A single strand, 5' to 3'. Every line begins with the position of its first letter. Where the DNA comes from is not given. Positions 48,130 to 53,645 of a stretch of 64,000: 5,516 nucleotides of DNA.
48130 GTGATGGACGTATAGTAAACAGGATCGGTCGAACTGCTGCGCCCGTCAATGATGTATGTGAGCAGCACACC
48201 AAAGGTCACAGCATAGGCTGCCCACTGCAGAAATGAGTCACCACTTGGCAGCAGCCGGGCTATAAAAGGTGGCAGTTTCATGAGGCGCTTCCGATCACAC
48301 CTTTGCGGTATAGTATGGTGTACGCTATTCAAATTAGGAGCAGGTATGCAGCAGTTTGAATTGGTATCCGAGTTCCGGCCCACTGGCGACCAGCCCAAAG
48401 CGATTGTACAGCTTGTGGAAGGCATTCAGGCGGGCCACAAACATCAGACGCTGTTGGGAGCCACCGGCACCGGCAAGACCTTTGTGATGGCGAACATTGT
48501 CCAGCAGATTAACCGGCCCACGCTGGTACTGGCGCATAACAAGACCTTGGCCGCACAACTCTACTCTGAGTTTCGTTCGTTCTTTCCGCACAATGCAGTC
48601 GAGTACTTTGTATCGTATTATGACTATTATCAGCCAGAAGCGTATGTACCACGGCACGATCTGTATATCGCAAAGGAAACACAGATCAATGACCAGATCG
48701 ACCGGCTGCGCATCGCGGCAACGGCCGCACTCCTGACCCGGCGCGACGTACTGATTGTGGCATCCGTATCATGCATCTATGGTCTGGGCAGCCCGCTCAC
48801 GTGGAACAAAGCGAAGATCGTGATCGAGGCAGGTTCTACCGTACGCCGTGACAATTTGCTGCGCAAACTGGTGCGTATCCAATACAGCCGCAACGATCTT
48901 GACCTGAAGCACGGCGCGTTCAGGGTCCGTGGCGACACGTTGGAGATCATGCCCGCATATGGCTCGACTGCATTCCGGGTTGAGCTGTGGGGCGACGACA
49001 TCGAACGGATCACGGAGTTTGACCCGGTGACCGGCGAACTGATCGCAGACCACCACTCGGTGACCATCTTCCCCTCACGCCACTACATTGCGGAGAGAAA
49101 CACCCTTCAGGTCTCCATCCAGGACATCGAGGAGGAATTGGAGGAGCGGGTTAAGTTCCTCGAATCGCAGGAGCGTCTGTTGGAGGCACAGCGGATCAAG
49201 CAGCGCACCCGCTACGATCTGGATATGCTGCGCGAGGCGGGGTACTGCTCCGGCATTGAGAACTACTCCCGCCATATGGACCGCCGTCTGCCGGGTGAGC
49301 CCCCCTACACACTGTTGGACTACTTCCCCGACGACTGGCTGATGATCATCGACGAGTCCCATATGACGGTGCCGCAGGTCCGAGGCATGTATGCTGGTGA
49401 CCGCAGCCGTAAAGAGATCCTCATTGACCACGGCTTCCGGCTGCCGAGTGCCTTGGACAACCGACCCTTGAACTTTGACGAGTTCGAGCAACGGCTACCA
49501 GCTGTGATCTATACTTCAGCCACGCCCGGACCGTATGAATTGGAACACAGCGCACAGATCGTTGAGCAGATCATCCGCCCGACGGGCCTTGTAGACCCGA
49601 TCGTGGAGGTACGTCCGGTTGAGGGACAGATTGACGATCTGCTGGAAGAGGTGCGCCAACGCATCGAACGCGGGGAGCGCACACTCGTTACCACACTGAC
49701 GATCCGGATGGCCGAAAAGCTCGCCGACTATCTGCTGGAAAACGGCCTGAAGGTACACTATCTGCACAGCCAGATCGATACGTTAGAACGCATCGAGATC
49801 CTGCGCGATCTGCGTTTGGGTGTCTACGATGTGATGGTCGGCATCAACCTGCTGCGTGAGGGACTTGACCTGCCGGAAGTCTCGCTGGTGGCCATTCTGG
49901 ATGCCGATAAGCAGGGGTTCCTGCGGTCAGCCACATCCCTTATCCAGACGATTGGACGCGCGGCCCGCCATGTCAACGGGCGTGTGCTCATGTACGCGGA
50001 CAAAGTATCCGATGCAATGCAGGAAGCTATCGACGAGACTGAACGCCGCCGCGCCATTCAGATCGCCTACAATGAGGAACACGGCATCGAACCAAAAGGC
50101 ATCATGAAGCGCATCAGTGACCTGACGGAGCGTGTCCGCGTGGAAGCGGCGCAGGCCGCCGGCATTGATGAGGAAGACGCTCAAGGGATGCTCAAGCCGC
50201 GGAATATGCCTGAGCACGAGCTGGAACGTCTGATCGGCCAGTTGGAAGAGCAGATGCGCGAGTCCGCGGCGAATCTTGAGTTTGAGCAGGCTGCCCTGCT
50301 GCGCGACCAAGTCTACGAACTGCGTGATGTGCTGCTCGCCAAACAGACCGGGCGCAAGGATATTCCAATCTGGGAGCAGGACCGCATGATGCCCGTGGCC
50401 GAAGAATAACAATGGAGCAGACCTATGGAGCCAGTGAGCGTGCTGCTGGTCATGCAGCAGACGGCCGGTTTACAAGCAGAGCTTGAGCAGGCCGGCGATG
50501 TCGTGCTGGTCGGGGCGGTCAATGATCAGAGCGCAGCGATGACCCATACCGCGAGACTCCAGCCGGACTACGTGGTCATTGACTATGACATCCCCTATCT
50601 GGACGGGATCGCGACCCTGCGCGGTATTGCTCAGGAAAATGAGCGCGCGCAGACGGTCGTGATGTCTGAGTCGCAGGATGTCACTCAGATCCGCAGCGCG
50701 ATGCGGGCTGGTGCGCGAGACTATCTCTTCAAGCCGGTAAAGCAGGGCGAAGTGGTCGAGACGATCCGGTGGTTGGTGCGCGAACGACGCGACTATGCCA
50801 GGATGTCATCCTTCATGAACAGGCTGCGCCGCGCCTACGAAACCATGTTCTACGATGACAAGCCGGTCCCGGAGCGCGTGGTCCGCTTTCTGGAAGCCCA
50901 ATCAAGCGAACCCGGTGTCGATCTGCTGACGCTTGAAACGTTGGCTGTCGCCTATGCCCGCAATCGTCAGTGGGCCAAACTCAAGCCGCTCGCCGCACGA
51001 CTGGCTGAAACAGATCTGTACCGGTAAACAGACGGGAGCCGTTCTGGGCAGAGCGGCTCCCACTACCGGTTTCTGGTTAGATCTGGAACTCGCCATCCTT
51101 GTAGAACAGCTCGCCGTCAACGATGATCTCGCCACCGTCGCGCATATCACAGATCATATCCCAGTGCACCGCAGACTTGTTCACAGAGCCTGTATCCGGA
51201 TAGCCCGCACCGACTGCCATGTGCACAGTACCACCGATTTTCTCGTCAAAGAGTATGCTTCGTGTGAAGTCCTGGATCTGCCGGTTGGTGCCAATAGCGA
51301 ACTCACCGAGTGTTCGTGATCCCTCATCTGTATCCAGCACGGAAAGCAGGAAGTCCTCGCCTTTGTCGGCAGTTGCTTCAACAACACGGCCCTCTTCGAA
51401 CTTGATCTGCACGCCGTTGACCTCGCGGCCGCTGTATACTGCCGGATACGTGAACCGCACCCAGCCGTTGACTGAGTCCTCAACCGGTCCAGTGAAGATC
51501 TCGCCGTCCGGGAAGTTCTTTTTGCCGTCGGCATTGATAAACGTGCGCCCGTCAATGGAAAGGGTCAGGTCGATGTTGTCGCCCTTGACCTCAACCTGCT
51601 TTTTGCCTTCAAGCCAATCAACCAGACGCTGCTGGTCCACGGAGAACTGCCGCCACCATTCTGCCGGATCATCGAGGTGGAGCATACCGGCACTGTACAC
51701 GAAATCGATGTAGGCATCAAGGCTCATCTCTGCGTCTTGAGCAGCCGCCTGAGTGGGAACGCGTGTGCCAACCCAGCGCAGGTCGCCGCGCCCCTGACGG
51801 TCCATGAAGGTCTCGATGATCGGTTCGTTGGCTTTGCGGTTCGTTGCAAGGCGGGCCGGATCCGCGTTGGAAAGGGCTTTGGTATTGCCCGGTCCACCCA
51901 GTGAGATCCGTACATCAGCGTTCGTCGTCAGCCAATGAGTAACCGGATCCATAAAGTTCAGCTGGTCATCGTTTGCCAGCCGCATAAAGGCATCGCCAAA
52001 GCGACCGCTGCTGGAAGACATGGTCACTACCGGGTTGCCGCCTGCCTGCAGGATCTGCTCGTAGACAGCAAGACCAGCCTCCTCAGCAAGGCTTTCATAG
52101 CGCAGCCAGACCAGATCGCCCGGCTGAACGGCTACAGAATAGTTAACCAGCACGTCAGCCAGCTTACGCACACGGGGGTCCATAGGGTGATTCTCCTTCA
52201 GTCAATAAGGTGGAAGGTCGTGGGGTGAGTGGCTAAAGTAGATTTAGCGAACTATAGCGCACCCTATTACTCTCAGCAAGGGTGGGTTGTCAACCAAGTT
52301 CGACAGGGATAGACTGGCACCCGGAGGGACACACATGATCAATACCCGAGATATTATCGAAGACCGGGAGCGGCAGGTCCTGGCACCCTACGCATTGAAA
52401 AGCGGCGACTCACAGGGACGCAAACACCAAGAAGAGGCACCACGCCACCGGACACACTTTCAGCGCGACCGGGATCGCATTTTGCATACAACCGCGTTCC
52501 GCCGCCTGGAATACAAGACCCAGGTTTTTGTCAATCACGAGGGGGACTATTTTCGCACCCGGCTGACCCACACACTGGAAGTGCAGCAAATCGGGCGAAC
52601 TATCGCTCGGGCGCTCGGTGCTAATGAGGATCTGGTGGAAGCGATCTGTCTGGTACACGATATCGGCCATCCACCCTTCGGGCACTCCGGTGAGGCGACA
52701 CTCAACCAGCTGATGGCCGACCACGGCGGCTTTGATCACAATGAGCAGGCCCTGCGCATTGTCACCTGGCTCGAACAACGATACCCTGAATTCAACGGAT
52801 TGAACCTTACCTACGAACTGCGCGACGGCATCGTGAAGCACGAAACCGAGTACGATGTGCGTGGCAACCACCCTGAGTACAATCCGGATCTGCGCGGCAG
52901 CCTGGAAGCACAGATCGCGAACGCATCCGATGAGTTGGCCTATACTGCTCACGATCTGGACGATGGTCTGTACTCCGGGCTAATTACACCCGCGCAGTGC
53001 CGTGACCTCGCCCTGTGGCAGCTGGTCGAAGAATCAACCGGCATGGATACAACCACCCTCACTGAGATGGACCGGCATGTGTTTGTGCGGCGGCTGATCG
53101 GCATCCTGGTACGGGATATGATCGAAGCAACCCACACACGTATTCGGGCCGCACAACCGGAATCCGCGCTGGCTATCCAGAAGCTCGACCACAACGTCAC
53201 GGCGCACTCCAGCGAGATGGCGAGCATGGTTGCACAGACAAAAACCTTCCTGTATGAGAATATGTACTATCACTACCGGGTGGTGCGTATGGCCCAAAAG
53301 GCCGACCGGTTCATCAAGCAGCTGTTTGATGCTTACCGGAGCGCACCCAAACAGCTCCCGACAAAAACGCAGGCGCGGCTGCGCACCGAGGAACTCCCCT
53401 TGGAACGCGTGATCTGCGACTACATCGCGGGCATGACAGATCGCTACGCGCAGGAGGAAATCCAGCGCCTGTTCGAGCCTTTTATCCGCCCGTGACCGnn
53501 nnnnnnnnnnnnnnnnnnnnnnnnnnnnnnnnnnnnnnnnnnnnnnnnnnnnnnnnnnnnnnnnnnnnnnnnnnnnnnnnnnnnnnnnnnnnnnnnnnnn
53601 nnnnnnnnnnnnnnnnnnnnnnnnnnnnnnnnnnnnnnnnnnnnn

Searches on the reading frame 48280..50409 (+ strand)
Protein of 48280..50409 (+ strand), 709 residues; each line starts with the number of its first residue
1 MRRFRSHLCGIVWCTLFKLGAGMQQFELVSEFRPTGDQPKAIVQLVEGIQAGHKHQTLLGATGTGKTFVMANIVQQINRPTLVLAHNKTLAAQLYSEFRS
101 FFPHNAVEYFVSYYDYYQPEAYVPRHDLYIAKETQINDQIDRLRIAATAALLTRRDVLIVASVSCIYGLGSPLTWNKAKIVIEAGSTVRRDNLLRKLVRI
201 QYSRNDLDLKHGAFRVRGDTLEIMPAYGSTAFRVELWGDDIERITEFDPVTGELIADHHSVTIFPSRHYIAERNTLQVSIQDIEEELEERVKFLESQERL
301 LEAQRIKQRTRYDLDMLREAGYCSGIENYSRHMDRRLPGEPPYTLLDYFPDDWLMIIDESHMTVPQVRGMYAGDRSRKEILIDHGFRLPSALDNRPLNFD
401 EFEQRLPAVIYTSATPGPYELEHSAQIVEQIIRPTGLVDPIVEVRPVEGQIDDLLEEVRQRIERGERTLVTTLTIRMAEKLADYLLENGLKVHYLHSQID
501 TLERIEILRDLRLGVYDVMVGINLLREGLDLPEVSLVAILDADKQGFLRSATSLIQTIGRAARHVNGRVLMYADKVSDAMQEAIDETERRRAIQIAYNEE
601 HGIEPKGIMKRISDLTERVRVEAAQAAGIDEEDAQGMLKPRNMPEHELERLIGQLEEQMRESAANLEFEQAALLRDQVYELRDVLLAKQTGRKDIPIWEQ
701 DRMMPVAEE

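Call 58: search_protein_families(library=pfam, proteins=[window:48280-50409:+], max_evalue=0.0001)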
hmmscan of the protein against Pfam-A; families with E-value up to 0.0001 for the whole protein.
window:48280-50409:+ (709 aa): 6 families
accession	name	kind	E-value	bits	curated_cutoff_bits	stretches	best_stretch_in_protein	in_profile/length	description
PF17757.6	UvrB_inter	-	7.7e-32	109.7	22.9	1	181-269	2-91/91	UvrB interaction domain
PF12344.14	UvrB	-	4.6e-22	78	27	1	571-612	1-42/43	Ultra-violet resistance protein B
PF00271.37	Helicase_C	-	2.1e-20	73.5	23.5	1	452-564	4-109/110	Helicase conserved C-terminal domain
PF04851.21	ResIII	-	1.1e-13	51.9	22.5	1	34-108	4-83/164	Type III restriction enzyme, res subunit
PF02151.25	UVR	-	1.3e-07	31.6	21.5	1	649-682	1-34/36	UvrB/uvrC motif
PF00270.35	DEAD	-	2.9e-05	24.3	26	0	38-108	4-75/167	DEAD/DEAH box helicase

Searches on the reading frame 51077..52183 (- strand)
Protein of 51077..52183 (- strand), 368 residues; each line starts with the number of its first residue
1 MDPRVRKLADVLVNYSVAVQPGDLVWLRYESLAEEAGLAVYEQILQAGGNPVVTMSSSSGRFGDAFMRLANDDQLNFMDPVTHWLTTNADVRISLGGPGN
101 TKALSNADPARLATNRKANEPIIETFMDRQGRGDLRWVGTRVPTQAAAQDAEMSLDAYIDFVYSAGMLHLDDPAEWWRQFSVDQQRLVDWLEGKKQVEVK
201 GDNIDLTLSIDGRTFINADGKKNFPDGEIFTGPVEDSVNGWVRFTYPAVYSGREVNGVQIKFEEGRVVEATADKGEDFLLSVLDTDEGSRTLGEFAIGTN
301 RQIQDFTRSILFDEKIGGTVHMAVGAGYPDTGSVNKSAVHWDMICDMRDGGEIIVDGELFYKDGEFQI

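Call 58: search_protein_families(library=pfam, proteins=[window:51077-52183:-], max_evalue=0.0001)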
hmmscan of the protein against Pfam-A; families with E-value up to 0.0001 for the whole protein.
window:51077-52183:- (368 aa): 1 family
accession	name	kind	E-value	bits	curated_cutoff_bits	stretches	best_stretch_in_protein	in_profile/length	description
PF02073.20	Peptidase_M29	-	6.3e-86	289.2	27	1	3-366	3-406/406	Thermophilic metalloprotease (M29)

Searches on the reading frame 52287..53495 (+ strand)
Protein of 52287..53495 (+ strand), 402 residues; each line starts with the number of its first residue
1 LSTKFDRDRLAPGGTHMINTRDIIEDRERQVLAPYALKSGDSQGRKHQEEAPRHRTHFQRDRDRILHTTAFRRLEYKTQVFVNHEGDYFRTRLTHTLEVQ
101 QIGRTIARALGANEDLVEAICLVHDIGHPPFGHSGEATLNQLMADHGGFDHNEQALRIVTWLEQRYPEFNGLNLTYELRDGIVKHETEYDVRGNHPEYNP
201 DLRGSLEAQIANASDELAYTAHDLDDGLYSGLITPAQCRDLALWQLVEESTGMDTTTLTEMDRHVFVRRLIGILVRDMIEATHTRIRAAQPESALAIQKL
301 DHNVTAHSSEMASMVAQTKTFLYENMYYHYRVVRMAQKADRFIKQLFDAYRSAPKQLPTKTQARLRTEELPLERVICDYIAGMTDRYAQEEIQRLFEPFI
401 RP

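Call 58: search_protein_families(library=pfam, proteins=[window:52287-53495:+], max_evalue=0.0001)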
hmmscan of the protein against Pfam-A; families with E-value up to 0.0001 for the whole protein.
window:52287-53495:+ (402 aa): 2 families
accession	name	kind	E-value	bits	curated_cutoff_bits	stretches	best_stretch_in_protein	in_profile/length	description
PF13286.11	HD_assoc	-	2.7e-25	89.2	22.2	1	307-394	3-91/91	Phosphohydrolase-associated domain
PF01966.28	HD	-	4.4e-15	56.4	22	1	92-218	1-114/116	HD domain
